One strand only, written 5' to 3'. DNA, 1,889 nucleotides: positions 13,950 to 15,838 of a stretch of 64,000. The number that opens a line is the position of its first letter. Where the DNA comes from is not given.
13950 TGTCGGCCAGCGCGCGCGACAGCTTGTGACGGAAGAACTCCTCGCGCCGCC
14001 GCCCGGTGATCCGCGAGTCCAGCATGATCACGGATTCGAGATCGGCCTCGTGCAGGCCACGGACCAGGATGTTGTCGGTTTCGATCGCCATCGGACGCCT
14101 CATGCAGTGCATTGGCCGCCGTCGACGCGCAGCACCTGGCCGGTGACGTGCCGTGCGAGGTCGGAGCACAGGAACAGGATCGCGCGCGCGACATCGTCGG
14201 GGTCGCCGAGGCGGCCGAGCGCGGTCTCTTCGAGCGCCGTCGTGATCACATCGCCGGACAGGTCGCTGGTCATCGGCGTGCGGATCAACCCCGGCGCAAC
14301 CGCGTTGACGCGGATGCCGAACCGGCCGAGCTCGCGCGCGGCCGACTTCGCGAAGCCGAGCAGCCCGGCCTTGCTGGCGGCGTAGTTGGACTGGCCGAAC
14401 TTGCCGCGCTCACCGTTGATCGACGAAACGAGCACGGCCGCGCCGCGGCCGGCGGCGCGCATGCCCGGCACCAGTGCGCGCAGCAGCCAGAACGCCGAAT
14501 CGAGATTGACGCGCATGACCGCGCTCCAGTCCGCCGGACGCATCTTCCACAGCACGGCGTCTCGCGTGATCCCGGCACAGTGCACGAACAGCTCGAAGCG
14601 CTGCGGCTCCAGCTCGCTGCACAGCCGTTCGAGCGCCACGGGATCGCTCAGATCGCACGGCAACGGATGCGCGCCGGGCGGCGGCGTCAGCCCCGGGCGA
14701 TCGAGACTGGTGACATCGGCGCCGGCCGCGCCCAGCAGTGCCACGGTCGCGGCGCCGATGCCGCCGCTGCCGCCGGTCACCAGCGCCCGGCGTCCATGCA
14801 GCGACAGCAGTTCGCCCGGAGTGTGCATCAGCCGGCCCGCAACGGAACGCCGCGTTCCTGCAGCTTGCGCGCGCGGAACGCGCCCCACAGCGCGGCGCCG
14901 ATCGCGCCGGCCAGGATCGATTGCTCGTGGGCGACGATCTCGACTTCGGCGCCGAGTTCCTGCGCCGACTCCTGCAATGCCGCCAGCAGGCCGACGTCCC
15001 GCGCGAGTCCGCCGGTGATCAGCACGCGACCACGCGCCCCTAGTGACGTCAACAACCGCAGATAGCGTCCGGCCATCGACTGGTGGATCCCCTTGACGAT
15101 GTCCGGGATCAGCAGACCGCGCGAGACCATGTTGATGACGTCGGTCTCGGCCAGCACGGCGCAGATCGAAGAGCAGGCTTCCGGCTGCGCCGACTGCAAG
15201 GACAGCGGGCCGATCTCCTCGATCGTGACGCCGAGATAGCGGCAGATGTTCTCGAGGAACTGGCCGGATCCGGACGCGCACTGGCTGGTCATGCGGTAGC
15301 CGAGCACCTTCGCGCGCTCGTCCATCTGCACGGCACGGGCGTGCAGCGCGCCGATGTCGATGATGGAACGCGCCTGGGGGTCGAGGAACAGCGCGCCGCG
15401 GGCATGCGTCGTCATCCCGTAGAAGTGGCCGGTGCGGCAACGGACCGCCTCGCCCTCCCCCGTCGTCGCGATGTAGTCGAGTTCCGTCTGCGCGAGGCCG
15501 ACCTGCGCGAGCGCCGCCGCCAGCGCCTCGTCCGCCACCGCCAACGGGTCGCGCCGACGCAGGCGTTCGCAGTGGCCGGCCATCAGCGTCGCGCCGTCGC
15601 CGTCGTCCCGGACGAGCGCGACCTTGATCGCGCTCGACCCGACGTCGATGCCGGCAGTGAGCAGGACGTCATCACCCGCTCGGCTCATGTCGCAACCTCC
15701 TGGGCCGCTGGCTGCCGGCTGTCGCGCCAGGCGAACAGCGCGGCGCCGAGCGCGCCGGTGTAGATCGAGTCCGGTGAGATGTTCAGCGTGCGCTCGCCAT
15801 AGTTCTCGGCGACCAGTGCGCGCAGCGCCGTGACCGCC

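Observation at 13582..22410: Complete, translationally coupled class I benzoyl-CoA reductase pathway operon (had-oah-dch-bcrC-bcrB-bcrA-bcrD) plus SDR and GNAT genes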

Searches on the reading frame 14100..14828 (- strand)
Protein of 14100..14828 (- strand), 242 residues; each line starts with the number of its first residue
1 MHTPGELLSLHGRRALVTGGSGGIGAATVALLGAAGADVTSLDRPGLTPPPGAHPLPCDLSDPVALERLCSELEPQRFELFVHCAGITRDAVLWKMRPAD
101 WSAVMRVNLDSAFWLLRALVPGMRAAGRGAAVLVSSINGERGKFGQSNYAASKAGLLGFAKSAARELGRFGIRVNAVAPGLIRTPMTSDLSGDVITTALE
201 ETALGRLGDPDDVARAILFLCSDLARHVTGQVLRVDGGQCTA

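Call 5: search_protein_families(library=ncbifam, proteins=[window:14100-14828:-], max_evalue=0.00001)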
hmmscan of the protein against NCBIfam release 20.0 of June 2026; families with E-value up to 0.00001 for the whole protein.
window:14100-14828:- (242 aa): 221 families (the best 25 are shown)
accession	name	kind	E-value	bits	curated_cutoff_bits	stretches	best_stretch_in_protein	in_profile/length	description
TIGR01830.1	3oxo_ACP_reduc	equivalog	7.1e-62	209.2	297.75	1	15-238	1-237/239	3-oxoacyl-[acyl-carrier-protein] reductase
NF004198.0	PRK05653.1-3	equivalog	1.7e-61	207.8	296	1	9-239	4-246/248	3-oxoacyl-ACP reductase FabG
NF009466.0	PRK12826.1-2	subfamily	1.9e-59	201.1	222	1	13-240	4-245/248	3-oxoacyl-ACP reductase FabG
NF004197.0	PRK05653.1-1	equivalog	8.6e-58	195.9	332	1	76-239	83-246/249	3-oxoacyl-ACP reductase FabG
TIGR01829.1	AcAcCoA_reduct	subfamily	6e-56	189.8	302.1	1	77-239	78-240/242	acetoacetyl-CoA reductase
NF009464.0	PRK12824.1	subfamily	6.2e-53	180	269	1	72-239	73-242/245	3-oxoacyl-ACP reductase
NF042966.1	AcAcCoAred_PhaB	equivalog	8.1e-53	179.5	436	1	9-239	5-238/240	acetoacetyl-CoA reductase PhaB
NF006110.0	PRK08261.1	equivalog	1.5e-52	179.1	410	1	10-238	212-449/454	3-oxoacyl-ACP reductase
NF009468.0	PRK12826.1-4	equivalog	2.9e-51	174.6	318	1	9-239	4-247/256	SDR family oxidoreductase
NF005559.1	PRK07231.1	subfamily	5.6e-49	166.9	215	1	10-240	2-248/249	glucose 1-dehydrogenase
NF047420.2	EF_P_mod_YmfI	equivalog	1.1e-48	166.1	238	1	55-238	53-234/236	elongation factor P 5-aminopentanone reductase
NF004199.0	PRK05653.1-4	equivalog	6.5e-48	163.4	301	1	77-238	83-244/247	3-oxoacyl-ACP reductase FabG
NF040605.2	mycolic_FabG1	exception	1.5e-46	159.2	420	1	13-239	2-229/233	3-oxoacyl-ACP reductase FabG1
NF004200.0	PRK05653.1-5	equivalog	2e-44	152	273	1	59-238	60-240/242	3-oxoacyl-ACP reductase FabG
NF006074.0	PRK08220.1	equivalog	9.4e-44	149.9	312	1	8-239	4-247/251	2,3-dihydro-2,3-dihydroxybenzoate dehydrogenase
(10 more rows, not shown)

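Call 6: search_protein_families(library=pfam, proteins=[window:14100-14828:-], max_evalue=0.00001)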
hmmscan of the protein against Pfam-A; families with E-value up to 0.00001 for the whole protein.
window:14100-14828:- (242 aa): 4 families
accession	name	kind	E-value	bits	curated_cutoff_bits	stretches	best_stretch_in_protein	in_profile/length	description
PF13561.12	adh_short_C2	-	3.4e-50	171.3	27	1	22-238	6-234/236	Enoyl-(Acyl carrier protein) reductase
PF00106.31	adh_short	-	6.7e-40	137.1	26.6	1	15-191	3-191/195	short chain dehydrogenase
PF08659.16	KR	-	6.9e-15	55.8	22.6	1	55-165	57-165/180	KR domain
PF01370.27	Epimerase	-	5.1e-08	33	20.9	1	15-91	1-78/240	NAD dependent epimerase/dehydratase family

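Call 58: search_solved_structures(query=window:14100-14828:-, max_evalue=1e-30)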
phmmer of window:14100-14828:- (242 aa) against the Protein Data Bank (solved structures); distinct sequences matched with E-value up to 1e-30: 84 (the best 60 are shown).
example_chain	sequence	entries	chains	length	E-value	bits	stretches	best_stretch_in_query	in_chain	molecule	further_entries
4m8s_A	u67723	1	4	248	3.8e-50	174.1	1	9-239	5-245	Putative 3-oxoacyl-[acyl-carrier protein] reductase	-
1uls_A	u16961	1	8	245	1.5e-48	168.8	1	10-240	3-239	putative 3-oxoacyl-acyl carrier protein reductase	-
4wjz_A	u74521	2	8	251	1.4e-46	162.4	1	6-239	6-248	3-oxoacyl-[acyl-carrier-protein] reductase FabG | 3-oxoacyl-[acyl-carrier protein] reductase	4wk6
3rro_A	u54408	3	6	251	2e-46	161.9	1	6-239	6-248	3-ketoacyl-(acyl-carrier-protein) reductase | 3-oxoacyl-[acyl-carrier protein] reductase | 3-oxoacyl-[acyl-carrier-protein] reductase FabG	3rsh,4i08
3op4_A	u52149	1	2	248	2.7e-46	161.5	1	6-239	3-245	3-oxoacyl-[acyl-carrier protein] reductase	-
3tzh_A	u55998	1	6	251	3.3e-46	161.2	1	6-239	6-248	3-oxoacyl-[acyl-carrier protein] reductase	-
3tzc_A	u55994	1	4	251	7.8e-46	160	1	6-239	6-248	3-oxoacyl-[acyl-carrier protein] reductase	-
3tzk_A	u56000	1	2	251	1.3e-45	159.2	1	6-239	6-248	3-oxoacyl-[acyl-carrier protein] reductase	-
2nm0_A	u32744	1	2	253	1.4e-45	159.1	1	11-238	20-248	Probable 3-oxacyl-(Acyl-carrier-protein) reductase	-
3u09_A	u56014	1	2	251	1.7e-45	158.8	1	6-239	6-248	3-oxoacyl-[acyl-carrier-protein] reductase FabG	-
5end_A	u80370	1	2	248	2.2e-45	158.5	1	6-239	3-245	3-oxoacyl-[acyl-carrier-protein] reductase FabG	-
1i01_A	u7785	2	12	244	2.7e-45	158.2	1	10-239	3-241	BETA-KETOACYL [ACP] REDUCTASE | 3-oxoacyl-[acyl-carrier protein] reductase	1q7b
4rzi_B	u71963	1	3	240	3.3e-45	157.9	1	8-239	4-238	3-ketoacyl-acyl carrier protein reductase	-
6t77_A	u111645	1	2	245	6.9e-45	156.9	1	8-239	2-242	3-oxoacyl-ACP reductase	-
6t7m_A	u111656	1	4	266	7.9e-45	156.7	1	8-239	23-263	3-oxoacyl-[acyl-carrier-protein] reductase FabG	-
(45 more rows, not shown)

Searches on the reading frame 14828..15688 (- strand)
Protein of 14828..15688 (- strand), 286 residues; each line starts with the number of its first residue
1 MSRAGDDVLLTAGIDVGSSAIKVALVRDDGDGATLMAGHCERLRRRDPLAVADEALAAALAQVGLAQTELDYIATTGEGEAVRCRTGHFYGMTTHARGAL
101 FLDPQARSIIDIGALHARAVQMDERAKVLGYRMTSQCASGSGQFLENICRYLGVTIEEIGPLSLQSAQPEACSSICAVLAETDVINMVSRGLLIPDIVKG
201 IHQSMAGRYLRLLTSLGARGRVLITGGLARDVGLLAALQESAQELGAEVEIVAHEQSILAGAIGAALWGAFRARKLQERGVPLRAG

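Call 5: search_protein_families(library=ncbifam, proteins=[window:14828-15688:-], max_evalue=0.00001)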
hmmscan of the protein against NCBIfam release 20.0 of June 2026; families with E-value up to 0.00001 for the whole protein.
window:14828-15688:- (286 aa): 5 families
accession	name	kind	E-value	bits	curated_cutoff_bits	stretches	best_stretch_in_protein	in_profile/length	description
TIGR02261.1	benz_CoA_red_D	equivalog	3e-107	357.7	312.85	1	10-269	2-262/262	benzoyl-CoA reductase subunit D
TIGR00241.1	CoA_E_activ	domain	9.1e-44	149.8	125.4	1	11-267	2-247/248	acyl-CoA dehydratase activase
TIGR03192.1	benz_CoA_bzdQ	equivalog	5.9e-33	114.6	380.2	1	6-270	29-287/293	benzoyl-CoA reductase, bzd-type, subunit Q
TIGR02259.1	benz_CoA_red_A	equivalog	7.3e-26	90.9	578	1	40-266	199-429/432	benzoyl-CoA reductase subunit A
TIGR03286.1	methan_mark_15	hypoth_equivalog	2.5e-22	79.4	455.75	1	10-268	145-400/404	methanogenesis marker 15 protein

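Call 6: search_protein_families(library=pfam, proteins=[window:14828-15688:-], max_evalue=0.00001)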
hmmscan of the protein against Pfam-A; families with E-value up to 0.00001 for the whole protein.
window:14828-15688:- (286 aa): 1 family
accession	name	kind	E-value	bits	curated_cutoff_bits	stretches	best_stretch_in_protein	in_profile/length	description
PF01869.26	BcrAD_BadFG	-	1.5e-57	195.6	31.5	1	13-269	2-271/271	BadF/BadG/BcrA/BcrD ATPase family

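Call 10: find_encoding_contigs(protein=window:14828-15688:-, flank=10000, max_places=6)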
Protein window:14828-15688:- (286 aa): 1 contig read that carries it; 1 place shown.
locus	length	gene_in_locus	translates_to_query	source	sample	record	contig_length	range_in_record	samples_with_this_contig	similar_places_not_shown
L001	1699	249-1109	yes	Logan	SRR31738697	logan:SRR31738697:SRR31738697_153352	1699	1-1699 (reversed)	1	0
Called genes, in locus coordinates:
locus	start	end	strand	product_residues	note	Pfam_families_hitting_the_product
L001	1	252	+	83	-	?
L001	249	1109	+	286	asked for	PF01869:BcrAD_BadFG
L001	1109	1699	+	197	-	?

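Call 15: search_solved_structures(query=window:14828-15688:-, max_evalue=0.00001, show_alignments=1)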
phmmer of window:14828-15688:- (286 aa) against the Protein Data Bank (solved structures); distinct sequences matched with E-value up to 0.00001: 5.
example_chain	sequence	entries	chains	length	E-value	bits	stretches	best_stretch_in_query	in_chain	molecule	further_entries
4eht_A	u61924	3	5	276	1.9e-38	135.6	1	10-278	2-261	Activator of 2-hydroxyisocaproyl-CoA dehydratase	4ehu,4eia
9gai_D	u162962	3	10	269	5.5e-35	124.3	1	10-270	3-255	3-methylbenzoyl-CoA reductase alpha subunit MbdQ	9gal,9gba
9gai_C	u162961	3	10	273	3.5e-33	118.3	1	10-285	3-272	3-methylbenzoyl-CoA reductase delta subunit MbdP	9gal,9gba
1hux_A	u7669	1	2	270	2.4e-30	109.1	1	10-275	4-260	ACTIVATOR OF (R)-2-HYDROXYGLUTARYL-COA DEHYDRATASE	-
7yyl_E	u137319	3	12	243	2.7e-23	85.9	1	12-267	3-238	Putative CoA-substrate-specific enzyme activase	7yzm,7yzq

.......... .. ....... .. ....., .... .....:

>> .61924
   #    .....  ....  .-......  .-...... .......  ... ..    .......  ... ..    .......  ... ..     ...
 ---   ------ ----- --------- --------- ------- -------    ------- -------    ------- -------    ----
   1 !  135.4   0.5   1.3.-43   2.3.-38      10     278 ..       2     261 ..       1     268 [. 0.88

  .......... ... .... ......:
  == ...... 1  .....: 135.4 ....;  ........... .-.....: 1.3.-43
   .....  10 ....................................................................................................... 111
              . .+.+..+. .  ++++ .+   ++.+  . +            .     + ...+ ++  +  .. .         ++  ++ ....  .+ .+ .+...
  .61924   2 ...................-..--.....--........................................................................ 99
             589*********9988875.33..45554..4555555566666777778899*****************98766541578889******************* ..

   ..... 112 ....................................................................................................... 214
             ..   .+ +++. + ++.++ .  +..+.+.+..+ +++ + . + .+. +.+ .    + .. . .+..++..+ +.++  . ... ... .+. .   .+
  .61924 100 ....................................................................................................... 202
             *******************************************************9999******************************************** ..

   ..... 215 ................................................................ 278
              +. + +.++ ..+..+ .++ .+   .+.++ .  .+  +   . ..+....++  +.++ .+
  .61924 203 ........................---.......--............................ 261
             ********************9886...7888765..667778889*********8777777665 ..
